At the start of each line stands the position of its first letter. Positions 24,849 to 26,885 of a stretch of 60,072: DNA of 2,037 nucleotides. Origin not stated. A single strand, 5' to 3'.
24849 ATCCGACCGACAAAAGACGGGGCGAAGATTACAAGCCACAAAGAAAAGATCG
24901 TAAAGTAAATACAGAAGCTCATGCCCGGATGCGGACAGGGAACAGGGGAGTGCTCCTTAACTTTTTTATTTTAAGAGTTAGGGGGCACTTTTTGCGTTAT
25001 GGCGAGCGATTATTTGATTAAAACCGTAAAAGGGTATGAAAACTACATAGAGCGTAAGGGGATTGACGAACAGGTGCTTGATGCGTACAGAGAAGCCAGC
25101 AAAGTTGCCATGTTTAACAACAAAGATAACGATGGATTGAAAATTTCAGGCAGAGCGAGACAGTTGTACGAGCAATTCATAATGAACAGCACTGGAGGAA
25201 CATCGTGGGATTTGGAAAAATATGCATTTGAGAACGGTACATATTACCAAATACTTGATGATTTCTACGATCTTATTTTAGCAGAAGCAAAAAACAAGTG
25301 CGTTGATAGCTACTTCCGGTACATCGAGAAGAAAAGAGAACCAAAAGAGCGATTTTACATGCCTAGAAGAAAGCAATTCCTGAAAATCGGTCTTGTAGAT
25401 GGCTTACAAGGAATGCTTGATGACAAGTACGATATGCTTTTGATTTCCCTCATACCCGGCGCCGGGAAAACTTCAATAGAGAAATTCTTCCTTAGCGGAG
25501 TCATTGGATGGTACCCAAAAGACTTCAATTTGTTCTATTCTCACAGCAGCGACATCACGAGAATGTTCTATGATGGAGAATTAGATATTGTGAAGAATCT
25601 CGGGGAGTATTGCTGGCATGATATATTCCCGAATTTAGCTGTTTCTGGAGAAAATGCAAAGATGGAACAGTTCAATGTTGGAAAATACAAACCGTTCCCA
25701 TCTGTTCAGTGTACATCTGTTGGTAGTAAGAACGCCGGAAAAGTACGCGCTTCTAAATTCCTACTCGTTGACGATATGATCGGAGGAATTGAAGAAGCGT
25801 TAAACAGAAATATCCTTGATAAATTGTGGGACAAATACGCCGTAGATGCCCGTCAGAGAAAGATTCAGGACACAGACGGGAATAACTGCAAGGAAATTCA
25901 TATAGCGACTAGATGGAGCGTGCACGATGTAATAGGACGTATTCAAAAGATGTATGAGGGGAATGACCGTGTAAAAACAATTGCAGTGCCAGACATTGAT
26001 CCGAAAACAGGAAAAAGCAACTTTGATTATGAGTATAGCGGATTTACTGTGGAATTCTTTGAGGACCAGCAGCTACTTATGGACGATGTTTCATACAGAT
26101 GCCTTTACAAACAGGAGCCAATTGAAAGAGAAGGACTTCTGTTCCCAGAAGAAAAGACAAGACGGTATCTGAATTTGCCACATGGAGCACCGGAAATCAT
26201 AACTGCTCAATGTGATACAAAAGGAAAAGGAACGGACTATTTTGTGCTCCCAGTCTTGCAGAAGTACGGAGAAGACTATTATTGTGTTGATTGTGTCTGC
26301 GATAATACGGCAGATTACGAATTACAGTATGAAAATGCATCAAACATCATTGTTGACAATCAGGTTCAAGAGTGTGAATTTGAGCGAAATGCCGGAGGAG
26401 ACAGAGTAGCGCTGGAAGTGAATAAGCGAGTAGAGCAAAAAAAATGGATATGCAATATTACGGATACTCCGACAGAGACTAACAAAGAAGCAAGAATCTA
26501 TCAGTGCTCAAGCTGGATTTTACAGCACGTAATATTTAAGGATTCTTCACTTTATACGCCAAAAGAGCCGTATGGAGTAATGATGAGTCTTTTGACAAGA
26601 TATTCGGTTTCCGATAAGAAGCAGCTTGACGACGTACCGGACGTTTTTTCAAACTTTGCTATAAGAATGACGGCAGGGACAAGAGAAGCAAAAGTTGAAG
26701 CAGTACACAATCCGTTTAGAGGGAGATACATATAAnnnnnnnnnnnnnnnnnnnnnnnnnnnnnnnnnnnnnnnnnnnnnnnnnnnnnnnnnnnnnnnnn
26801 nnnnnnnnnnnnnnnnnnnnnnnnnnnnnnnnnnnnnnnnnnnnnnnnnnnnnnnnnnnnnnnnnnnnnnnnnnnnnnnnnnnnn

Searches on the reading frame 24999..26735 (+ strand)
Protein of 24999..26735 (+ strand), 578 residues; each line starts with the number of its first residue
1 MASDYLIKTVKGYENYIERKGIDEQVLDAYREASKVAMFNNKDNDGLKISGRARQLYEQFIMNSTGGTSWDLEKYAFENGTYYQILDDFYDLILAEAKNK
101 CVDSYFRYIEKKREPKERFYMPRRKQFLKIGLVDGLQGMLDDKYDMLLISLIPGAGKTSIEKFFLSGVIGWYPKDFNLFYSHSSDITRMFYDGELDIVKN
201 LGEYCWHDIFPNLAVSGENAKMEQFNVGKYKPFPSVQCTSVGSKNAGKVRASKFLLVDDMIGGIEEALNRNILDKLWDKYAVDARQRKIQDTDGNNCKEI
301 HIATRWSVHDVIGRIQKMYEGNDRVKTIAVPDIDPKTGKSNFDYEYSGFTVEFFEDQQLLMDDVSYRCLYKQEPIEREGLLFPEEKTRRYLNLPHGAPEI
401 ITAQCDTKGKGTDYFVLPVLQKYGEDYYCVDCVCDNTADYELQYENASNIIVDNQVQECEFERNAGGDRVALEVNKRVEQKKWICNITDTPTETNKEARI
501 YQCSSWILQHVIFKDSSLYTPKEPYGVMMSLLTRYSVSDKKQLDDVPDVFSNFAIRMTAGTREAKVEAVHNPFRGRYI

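Call 16: search_protein_families(library=phrogs, proteins=[window:24999-26735:+], max_evalue=0.001)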
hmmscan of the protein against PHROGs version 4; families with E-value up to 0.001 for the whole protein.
window:24999-26735:+ (578 aa): 4 families
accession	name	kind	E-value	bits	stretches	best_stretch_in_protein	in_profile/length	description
phrog_38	-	head and packaging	6.4e-37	128.6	1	134-563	299-709/760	terminase large subunit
phrog_30251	-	head and packaging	1.6e-27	97.1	1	92-530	7-437/799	terminase large subunit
phrog_4758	-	head and packaging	4.4e-12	46.9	1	132-333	45-236/243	terminase large subunit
phrog_5573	-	head and packaging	3.4e-11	44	1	349-515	32-196/250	terminase large subunit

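Call 44: search_dna_similar(query=window:24999-26735:+, collection=phages, mode=protein, max_rows=12, max_evalue=1e-10)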
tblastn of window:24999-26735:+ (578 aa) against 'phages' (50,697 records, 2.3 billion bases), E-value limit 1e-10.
Records with a match: 93; places in all: 93; records where one place covers at least 80% of the query: 7.
Best place of each record, by identity: 60-80% 1; <60% 92.
By first word of the organism name: Streptococcus 33; Lactococcus 29; Bacteriophage 11; Clostridium 8; Fusobacterium 2; Faecalibacterium 2; Dulem 1; Eggerthella 1; Clostridioides 1; Terrisporobacter 1; and 4 more.
By host as written in the record: - 18; Streptococcus thermophilus 14; Lactococcus lactis 11; Streptococcus thermophilus ST64987 8; Lactococcus lactis DGCC7180 2; Lactococcus cremoris DGCC6073 2; Clostridium tetani ATCC 9441 2; Ruegeria pomeroyi DSS-3 2; and 33 more.
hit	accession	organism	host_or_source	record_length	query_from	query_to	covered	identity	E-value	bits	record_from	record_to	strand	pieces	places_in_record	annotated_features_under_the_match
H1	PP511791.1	Dulem virus 39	Propithecus coquereli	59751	1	574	99%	79.0%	0e+0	958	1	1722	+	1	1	terminase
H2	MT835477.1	Bacteriophage sp.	human fecal samples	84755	89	554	81%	42.6%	2e-116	386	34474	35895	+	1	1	record has no annotation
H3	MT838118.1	Bacteriophage sp.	human fecal samples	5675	87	576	85%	40.0%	2e-112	374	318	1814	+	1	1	record has no annotation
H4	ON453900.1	Clostridium phage Maintenon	[Clostridium] innocuum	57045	103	554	78%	38.1%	1e-82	288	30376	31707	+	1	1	terminase large subunit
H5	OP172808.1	Eggerthella phage EL753P1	Eggerthella lenta DA753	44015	84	573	85%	34.5%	7e-77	271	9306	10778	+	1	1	hypothetical protein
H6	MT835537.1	Bacteriophage sp.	human fecal samples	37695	103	575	82%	33.3%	6e-67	242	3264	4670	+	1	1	record has no annotation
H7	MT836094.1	Bacteriophage sp.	human fecal samples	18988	103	553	78%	33.6%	4e-65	237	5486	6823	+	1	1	record has no annotation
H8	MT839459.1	Bacteriophage sp.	human fecal samples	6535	136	573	76%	30.3%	5e-49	189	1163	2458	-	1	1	record has no annotation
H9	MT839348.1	Bacteriophage sp.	human fecal samples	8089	137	573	76%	29.7%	4e-48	186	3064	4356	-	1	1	record has no annotation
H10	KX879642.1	Streptococcus phage CHPC926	Streptococcus thermophilus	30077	118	577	80%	27.9%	6e-21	103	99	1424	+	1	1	terminase large subunit | terminase small subunit | portal protein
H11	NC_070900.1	Streptococcus phage CHPC926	Streptococcus thermophilus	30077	118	577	80%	27.9%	6e-21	103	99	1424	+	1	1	terminase large subunit (x2) | portal protein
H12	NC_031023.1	Streptococcus phage 9874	Streptococcus thermophilus ST64987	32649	118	577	80%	27.9%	9e-21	103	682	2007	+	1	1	terminase large subunit | terminase small subunit | portal protein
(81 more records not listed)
